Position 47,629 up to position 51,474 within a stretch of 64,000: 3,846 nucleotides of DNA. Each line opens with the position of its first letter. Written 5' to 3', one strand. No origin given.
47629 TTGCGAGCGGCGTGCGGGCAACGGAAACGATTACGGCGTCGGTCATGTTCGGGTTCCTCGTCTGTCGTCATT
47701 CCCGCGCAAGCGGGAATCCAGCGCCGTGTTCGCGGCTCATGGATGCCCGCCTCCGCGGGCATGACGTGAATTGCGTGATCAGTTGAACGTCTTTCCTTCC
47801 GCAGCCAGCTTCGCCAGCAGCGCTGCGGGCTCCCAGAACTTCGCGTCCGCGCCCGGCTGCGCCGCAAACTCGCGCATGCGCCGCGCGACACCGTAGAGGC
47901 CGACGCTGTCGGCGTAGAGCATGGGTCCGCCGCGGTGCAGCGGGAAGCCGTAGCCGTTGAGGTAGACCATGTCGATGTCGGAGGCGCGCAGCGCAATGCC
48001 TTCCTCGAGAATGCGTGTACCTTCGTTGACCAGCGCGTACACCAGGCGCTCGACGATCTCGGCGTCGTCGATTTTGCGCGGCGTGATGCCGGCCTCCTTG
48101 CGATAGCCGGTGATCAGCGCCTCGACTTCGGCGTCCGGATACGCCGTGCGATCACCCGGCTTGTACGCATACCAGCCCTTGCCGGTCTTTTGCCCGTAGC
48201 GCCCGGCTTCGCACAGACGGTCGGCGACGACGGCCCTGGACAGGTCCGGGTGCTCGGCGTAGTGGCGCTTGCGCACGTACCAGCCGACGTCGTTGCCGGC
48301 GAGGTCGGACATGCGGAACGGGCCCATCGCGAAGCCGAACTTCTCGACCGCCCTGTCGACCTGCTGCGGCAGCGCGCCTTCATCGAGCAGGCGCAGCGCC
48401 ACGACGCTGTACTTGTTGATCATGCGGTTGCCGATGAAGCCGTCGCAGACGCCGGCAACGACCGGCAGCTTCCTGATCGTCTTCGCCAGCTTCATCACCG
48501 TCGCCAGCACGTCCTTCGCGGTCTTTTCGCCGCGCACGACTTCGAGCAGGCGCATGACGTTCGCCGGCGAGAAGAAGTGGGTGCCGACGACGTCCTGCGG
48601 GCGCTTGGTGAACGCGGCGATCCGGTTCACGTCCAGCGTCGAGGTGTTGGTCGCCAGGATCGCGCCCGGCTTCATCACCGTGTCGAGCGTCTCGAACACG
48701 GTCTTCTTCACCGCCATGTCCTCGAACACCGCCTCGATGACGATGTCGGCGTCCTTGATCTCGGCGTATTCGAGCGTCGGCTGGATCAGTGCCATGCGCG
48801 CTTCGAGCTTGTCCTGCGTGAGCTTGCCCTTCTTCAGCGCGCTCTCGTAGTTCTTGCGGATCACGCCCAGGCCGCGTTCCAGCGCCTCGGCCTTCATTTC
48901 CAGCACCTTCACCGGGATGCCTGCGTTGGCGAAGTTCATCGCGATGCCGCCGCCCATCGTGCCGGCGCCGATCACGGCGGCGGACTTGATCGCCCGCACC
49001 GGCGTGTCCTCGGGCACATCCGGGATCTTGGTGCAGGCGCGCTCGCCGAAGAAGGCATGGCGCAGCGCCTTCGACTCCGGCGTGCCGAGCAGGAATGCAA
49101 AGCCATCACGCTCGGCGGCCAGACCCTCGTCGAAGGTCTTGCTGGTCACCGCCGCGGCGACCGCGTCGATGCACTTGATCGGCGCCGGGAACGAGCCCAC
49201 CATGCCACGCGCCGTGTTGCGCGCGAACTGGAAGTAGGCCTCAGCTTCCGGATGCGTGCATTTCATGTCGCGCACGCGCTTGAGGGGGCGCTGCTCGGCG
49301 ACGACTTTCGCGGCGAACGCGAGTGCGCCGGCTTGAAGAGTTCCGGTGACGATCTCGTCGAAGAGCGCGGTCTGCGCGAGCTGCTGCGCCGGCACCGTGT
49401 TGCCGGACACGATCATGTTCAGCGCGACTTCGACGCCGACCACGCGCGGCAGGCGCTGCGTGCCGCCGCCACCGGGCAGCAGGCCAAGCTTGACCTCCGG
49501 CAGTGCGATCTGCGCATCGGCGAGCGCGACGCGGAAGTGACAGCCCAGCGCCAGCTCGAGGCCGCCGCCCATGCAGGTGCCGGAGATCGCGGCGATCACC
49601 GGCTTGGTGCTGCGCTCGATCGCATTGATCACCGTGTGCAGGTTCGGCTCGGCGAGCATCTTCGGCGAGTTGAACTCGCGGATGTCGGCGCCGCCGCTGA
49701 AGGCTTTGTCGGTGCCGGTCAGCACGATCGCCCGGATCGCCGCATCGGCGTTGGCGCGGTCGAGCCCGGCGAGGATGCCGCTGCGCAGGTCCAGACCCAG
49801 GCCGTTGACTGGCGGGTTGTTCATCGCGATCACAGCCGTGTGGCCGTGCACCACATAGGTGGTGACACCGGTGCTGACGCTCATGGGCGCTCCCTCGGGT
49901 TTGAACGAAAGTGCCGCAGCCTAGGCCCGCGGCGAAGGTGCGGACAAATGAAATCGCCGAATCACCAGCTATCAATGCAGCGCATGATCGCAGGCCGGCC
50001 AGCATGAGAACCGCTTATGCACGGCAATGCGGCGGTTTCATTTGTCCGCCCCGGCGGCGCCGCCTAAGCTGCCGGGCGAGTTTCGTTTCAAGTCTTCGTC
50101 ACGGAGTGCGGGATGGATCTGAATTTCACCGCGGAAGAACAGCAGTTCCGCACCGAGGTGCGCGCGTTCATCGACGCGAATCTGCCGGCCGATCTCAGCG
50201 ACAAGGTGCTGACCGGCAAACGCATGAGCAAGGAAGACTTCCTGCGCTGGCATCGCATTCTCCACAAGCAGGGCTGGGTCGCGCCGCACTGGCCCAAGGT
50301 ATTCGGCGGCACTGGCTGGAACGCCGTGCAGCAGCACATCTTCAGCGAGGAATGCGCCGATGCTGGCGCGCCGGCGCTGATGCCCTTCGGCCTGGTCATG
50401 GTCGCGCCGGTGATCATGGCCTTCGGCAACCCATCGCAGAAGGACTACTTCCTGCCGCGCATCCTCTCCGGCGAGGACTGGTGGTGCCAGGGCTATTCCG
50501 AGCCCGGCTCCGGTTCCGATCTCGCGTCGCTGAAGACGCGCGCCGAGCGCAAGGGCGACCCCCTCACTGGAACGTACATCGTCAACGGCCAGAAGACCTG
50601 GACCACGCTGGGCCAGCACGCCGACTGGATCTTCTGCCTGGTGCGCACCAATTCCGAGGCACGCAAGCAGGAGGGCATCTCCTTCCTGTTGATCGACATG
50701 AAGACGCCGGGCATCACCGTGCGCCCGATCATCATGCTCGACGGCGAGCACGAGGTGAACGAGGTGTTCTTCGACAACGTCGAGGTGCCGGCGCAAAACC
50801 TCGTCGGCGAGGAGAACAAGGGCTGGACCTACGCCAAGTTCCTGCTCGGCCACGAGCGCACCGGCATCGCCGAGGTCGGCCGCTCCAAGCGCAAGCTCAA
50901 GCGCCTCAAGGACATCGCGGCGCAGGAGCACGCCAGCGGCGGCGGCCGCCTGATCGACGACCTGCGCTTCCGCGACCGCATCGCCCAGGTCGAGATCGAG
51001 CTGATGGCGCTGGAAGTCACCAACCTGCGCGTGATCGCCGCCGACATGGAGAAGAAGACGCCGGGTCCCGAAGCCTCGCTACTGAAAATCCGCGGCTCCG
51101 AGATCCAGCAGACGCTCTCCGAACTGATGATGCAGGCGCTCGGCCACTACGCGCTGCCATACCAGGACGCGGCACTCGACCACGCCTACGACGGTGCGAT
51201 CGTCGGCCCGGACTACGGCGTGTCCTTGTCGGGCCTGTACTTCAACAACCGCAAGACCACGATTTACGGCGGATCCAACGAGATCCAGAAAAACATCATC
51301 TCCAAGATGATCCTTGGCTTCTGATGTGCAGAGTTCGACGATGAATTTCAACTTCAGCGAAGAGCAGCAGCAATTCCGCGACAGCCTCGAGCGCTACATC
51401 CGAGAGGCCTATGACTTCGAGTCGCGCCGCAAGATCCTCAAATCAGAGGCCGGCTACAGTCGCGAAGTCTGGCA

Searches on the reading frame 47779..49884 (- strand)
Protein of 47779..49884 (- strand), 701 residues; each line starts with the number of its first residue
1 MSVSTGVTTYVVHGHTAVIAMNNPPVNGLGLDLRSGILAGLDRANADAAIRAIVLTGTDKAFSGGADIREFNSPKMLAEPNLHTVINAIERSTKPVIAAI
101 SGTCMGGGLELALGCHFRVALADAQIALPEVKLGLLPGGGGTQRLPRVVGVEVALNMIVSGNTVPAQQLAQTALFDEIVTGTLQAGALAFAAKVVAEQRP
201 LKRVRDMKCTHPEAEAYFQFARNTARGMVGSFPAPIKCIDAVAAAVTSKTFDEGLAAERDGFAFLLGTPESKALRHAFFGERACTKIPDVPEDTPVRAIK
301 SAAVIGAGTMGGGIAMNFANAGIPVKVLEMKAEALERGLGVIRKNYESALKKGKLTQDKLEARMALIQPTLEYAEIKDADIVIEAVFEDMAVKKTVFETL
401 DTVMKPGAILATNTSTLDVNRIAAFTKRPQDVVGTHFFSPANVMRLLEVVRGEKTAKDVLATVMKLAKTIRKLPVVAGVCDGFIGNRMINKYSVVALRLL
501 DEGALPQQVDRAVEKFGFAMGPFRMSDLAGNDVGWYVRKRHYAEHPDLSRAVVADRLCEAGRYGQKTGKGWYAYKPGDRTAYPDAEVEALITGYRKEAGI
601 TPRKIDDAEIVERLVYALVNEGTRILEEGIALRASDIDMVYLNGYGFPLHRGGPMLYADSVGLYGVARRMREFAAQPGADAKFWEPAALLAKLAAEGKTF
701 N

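Call 32: search_protein_families(library=pfam, proteins=[window:47779-49884:-], max_evalue=0.001)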
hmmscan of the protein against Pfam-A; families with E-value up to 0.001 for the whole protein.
window:47779-49884:- (701 aa): 5 families
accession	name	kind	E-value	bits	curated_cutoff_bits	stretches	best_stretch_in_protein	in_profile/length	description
PF02737.24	3HCDH_N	-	2.4e-63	213.7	22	1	302-477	2-177/180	3-hydroxyacyl-CoA dehydrogenase, NAD binding domain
PF00378.25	ECH_1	-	1.8e-37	129.5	27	1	17-196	7-192/251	Enoyl-CoA hydratase/isomerase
PF00725.27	3HCDH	-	7.9e-34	116.5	22.1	2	482-574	1-97/97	3-hydroxyacyl-CoA dehydrogenase, C-terminal domain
PF16113.10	ECH_2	-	5.1e-24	85.8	27.2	1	17-182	2-175/335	Enoyl-CoA hydratase/isomerase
PF03446.21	NAD_binding_2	-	2.3e-05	24.9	21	1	303-417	3-98/161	NAD binding domain of 6-phosphogluconate dehydrogenase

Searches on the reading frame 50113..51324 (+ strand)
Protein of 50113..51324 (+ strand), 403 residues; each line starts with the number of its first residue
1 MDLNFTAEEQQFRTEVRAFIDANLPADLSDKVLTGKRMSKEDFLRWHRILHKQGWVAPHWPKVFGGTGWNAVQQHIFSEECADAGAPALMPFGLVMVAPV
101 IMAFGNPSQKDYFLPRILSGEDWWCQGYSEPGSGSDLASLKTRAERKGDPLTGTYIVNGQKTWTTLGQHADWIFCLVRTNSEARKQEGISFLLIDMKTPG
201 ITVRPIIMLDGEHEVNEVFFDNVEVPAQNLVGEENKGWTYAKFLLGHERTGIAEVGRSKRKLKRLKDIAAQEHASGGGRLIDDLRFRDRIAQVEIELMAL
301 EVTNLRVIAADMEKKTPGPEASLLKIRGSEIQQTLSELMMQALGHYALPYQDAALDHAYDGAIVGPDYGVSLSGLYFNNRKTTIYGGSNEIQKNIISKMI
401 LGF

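Call 65: search_protein_families(library=pfam, proteins=[window:50113-51324:+], max_evalue=0.001)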
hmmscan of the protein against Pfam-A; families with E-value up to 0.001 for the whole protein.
window:50113-51324:+ (403 aa): 3 families
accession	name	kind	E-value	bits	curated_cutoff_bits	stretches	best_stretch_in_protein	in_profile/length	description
PF00441.29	Acyl-CoA_dh_1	-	7e-22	78.6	22.4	1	235-400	1-149/150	Acyl-CoA dehydrogenase, C-terminal domain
PF02770.24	Acyl-CoA_dh_M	-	1.5e-20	73.6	33.3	1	125-223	1-97/97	Acyl-CoA dehydrogenase, middle domain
PF02771.21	Acyl-CoA_dh_N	-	4.1e-18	66.2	22.9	1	6-121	1-113/113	Acyl-CoA dehydrogenase, N-terminal domain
